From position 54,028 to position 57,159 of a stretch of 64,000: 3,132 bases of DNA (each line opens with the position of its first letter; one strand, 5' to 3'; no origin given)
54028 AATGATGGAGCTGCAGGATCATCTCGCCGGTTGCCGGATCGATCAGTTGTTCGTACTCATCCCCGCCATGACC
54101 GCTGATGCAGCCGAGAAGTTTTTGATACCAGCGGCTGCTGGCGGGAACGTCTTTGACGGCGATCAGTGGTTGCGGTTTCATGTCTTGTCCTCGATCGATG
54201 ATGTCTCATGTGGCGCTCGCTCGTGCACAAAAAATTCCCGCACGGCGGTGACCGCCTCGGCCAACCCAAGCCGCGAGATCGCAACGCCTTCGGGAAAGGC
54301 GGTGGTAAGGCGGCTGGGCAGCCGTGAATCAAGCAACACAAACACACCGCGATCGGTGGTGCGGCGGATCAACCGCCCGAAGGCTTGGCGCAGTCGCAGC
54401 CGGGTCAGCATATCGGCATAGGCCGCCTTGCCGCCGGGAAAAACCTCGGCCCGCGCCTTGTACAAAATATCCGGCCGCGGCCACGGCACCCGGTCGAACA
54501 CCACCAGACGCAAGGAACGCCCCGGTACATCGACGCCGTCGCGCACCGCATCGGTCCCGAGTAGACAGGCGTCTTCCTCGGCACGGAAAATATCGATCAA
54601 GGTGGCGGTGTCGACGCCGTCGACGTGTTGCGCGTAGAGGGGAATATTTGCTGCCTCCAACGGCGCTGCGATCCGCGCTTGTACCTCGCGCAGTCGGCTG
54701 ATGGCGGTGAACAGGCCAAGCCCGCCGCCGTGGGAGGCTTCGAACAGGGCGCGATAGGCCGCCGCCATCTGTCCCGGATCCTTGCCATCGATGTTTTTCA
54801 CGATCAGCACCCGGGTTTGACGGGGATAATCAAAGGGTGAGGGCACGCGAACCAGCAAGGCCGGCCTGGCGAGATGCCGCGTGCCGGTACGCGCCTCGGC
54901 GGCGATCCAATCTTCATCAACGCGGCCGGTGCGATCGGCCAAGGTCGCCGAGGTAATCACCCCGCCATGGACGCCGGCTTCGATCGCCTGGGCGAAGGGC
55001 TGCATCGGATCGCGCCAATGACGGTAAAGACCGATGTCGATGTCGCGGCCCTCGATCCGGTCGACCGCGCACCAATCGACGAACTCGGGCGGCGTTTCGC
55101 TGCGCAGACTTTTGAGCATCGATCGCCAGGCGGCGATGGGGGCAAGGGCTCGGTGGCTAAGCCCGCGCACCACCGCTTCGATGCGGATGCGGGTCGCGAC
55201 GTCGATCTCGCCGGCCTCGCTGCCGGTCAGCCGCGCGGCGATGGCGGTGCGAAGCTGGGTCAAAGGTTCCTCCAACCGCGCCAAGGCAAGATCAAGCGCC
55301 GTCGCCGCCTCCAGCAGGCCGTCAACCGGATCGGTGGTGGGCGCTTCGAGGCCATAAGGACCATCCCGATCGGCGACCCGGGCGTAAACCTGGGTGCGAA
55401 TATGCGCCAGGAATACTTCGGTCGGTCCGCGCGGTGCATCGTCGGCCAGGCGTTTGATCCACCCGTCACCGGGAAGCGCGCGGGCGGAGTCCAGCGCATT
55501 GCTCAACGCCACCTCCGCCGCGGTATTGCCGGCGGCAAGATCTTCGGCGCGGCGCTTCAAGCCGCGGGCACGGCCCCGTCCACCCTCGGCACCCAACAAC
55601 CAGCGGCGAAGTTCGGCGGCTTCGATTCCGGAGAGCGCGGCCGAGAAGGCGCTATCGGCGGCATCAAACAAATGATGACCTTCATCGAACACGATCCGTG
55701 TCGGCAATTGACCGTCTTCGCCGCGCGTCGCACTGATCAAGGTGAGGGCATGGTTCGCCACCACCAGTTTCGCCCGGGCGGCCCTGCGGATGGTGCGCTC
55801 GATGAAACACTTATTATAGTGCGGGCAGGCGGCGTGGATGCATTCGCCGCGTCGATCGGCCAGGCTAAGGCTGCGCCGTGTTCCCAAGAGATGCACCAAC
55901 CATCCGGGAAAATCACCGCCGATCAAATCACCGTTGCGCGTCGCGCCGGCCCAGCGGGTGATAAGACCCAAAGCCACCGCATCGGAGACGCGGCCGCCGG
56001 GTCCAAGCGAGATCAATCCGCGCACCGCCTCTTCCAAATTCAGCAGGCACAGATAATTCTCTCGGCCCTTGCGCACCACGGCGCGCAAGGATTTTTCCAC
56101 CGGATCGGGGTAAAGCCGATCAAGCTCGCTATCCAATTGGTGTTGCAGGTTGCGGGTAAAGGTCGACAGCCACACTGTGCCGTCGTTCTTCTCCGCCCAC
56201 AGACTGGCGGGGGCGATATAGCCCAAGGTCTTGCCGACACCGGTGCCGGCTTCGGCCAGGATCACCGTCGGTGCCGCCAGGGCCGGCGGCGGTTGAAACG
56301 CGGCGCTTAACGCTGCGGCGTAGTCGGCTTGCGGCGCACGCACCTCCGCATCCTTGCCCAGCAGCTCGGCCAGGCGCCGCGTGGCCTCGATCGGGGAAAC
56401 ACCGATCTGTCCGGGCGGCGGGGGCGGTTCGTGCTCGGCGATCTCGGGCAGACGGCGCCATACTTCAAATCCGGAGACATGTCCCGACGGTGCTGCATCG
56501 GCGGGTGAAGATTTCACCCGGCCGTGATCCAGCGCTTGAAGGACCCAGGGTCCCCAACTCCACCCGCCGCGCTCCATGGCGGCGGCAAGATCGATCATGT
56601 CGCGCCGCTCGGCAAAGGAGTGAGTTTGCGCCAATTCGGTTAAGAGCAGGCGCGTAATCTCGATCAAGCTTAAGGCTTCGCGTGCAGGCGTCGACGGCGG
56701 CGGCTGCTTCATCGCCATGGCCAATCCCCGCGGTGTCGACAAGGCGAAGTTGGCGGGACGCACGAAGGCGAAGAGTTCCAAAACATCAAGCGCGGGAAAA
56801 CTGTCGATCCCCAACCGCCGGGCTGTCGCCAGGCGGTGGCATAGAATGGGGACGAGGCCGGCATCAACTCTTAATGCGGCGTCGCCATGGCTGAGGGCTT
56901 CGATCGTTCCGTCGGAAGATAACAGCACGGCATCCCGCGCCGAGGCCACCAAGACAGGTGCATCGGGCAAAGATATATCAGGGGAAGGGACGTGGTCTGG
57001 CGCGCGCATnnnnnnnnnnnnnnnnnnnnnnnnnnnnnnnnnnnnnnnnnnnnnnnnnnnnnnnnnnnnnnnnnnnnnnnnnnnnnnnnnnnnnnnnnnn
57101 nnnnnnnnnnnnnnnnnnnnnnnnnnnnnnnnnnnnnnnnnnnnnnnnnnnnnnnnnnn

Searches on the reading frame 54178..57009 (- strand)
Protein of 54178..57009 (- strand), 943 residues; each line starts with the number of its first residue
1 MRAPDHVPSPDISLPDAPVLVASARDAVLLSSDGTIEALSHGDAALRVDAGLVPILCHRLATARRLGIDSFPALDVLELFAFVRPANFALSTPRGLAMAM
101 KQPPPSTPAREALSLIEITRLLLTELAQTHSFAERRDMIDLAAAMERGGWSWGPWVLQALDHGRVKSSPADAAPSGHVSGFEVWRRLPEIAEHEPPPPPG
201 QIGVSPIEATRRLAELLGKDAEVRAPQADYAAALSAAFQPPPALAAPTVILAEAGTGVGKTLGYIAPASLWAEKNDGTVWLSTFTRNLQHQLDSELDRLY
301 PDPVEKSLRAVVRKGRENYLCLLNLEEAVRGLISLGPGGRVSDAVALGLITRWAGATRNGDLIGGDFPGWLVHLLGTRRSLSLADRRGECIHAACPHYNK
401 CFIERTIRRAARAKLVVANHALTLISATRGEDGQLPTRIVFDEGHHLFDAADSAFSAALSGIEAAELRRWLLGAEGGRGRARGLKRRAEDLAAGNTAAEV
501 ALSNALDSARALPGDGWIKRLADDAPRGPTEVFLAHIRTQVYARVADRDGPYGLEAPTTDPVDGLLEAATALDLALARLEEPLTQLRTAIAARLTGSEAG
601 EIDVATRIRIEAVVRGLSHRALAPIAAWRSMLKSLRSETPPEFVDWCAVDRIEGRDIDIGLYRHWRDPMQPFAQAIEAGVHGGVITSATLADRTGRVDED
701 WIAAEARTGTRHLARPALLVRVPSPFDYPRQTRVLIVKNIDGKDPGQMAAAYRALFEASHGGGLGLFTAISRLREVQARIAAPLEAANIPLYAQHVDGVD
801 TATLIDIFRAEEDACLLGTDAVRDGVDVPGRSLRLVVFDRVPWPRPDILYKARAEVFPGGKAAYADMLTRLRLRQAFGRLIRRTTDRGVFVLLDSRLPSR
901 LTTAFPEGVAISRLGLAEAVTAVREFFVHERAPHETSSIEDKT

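Call 7: search_protein_families(library=pfam, proteins=[window:54178-57009:-])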
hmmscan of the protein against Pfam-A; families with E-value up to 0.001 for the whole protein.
window:54178-57009:- (943 aa): 1 family
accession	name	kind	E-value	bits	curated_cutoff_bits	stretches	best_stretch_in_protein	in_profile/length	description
PF13307.12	Helicase_C_2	-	2.7e-23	83.3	25.3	1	755-905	4-163/170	Helicase C-terminal domain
